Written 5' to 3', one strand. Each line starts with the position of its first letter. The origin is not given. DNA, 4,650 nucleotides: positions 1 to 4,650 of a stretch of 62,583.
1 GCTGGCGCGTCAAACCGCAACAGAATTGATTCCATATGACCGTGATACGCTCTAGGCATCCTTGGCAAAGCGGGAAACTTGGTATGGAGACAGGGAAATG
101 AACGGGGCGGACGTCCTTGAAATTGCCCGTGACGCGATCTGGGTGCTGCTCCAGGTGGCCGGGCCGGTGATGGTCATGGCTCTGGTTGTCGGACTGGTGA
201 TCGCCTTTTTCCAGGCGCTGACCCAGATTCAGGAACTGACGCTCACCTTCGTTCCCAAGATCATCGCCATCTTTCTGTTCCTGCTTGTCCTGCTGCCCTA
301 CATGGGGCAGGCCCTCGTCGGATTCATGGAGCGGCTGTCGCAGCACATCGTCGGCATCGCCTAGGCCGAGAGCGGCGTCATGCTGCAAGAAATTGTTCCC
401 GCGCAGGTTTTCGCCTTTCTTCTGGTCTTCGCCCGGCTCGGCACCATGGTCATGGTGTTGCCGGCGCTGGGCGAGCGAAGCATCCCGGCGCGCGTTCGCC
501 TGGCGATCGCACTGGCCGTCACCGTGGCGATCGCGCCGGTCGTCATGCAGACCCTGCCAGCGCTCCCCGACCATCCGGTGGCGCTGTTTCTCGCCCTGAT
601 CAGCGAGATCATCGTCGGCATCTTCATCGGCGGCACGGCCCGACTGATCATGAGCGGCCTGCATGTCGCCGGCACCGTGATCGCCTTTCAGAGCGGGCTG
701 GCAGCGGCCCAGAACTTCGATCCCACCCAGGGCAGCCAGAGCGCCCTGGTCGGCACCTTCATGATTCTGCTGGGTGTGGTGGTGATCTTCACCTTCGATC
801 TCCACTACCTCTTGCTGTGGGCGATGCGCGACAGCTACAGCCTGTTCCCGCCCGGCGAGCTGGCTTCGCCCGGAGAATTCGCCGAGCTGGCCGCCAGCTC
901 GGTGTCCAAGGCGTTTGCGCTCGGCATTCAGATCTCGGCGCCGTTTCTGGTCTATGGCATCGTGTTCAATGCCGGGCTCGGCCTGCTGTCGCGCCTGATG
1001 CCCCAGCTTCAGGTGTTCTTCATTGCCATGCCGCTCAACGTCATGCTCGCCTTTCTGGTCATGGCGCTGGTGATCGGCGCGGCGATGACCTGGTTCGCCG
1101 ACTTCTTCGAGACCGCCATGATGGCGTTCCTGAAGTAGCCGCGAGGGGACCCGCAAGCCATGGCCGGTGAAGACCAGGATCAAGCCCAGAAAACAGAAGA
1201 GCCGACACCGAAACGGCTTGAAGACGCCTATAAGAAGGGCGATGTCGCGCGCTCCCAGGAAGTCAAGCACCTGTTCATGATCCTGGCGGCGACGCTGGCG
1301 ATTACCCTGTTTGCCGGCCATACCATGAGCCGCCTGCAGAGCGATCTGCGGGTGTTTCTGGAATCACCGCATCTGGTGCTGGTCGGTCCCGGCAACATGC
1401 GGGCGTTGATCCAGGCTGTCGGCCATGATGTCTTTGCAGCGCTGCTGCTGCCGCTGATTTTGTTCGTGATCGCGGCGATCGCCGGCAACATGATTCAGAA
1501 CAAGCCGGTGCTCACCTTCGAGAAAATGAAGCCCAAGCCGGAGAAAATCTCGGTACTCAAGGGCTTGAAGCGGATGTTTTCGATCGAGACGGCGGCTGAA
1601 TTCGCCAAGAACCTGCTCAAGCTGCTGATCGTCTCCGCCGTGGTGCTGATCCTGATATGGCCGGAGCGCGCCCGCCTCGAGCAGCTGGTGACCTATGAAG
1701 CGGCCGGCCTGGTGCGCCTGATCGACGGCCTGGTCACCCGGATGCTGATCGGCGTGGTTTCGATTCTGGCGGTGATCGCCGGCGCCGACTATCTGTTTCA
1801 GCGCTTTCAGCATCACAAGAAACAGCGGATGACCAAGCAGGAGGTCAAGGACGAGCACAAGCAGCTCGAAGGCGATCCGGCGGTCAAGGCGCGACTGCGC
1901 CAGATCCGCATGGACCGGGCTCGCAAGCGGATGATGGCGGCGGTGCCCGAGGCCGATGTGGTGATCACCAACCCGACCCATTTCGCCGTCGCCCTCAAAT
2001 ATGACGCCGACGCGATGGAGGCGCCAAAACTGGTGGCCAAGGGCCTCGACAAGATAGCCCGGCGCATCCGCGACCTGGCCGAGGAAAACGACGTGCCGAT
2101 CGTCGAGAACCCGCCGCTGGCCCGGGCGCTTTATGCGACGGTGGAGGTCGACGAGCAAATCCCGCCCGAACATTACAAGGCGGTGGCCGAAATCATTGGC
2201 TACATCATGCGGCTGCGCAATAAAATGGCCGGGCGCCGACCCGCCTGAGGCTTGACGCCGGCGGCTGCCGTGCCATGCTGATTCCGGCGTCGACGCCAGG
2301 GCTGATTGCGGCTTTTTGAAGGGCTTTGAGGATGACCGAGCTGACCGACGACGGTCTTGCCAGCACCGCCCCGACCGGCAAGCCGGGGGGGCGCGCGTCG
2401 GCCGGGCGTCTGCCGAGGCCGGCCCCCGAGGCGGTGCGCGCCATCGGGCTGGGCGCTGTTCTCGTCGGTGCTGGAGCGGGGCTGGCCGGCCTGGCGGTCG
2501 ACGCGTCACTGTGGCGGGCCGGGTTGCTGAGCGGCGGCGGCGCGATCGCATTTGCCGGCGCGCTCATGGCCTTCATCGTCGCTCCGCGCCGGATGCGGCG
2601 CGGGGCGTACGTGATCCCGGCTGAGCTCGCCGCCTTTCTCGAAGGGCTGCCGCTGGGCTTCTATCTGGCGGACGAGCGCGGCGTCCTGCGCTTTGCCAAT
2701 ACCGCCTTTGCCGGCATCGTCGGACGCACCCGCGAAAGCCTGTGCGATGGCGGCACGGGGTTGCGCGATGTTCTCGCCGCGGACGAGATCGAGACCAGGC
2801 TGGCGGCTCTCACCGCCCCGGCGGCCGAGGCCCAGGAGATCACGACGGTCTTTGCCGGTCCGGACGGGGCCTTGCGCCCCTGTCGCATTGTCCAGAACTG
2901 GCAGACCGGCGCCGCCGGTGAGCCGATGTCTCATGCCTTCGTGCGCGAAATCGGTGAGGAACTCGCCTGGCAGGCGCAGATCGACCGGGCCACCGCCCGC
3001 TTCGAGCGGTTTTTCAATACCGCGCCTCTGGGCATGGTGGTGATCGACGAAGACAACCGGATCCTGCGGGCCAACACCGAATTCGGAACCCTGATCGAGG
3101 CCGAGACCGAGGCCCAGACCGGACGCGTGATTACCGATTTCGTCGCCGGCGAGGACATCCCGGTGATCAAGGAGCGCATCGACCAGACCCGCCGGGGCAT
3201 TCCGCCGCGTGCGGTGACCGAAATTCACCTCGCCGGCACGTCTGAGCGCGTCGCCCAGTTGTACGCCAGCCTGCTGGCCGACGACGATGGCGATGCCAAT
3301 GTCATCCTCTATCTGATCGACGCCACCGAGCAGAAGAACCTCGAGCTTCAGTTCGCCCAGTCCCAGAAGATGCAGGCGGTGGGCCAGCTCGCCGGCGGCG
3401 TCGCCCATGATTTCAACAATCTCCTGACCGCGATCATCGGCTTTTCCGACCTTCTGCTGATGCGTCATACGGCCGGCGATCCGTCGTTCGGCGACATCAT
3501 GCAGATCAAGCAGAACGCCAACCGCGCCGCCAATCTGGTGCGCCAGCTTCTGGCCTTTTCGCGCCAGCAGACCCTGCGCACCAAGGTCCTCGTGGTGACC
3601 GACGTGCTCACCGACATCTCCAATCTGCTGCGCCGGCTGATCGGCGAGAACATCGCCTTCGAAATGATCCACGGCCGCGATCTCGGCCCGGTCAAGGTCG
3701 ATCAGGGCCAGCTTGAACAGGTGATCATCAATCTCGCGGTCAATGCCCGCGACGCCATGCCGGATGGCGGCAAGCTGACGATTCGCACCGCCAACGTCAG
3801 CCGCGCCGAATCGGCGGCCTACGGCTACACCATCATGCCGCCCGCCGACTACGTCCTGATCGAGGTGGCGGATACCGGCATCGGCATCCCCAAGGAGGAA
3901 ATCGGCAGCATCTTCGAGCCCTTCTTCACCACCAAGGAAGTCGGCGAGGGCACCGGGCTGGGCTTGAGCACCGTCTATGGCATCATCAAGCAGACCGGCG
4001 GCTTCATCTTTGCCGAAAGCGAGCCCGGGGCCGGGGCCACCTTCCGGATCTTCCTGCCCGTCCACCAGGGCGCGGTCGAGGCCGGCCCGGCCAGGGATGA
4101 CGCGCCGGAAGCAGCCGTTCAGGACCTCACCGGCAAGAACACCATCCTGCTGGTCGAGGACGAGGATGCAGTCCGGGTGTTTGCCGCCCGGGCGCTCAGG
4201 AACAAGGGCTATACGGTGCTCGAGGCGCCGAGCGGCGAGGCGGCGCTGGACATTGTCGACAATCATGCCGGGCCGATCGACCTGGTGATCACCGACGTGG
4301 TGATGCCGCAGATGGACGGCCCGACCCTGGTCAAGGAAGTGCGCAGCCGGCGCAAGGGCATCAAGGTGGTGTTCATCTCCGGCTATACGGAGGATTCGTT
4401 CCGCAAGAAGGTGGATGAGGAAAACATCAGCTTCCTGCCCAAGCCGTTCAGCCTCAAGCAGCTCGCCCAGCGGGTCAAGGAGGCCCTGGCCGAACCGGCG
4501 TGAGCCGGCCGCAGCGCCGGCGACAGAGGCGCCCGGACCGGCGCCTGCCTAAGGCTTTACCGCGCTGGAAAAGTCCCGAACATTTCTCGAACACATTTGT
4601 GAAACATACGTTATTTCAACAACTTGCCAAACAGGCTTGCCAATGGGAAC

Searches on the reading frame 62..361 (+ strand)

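Call 65: search_protein_families(library=pfam, proteins=[window:62-361:+], max_evalue=0.00001)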
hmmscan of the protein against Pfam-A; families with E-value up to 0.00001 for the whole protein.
window:62-361:+ (100 aa): 1 family
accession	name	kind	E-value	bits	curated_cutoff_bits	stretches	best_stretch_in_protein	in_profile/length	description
PF01313.24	Bac_export_3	-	4.9e-27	94.1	25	1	18-89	2-73/74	Bacterial export proteins, family 3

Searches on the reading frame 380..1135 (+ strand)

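Call 65: search_protein_families(library=pfam, proteins=[window:380-1135:+], max_evalue=0.00001)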
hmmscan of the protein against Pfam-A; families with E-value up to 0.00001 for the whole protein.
window:380-1135:+ (252 aa): 1 family
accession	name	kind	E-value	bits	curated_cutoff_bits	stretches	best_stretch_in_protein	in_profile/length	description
PF01311.25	Bac_export_1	-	2.2e-61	207.8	27.8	1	11-245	2-229/230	Bacterial export proteins, family 1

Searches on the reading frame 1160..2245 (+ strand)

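Call 65: search_protein_families(library=pfam, proteins=[window:1160-2245:+], max_evalue=0.00001)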
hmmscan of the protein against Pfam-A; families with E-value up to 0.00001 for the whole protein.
window:1160-2245:+ (362 aa): 1 family
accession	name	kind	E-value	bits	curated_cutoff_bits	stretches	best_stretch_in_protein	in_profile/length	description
PF01312.24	Bac_export_2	-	3.6e-124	414.8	24.4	1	10-349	2-335/335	FlhB HrpN YscU SpaS Family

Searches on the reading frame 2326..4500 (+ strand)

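Call 65: search_protein_families(library=pfam, proteins=[window:2326-4500:+], max_evalue=0.00001)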
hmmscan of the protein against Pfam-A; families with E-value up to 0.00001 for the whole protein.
window:2326-4500:+ (725 aa): 7 families
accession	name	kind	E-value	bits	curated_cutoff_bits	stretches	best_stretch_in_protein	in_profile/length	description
PF02518.31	HATPase_c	-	5.5e-23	82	26.4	1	459-580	2-110/111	Histidine kinase-, DNA gyrase B-, and HSP90-like ATPase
PF00072.30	Response_reg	-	3.8e-22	79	30.2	1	607-718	1-111/111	Response regulator receiver domain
PF08448.16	PAS_4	-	4.6e-13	49.8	23.1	1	230-337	1-109/110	PAS fold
PF13188.13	PAS_8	-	2.2e-11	43.7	21.8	1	224-274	1-52/65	PAS domain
PF00512.31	HisKA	-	3.1e-09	37.2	26.9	1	353-415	3-64/66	His Kinase A (phospho-acceptor) domain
PF00989.32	PAS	-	3.3e-09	37.2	22.6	0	225-277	2-54/113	PAS fold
PF13426.13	PAS_9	-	2.2e-07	31.5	27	0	235-335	2-103/103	PAS domain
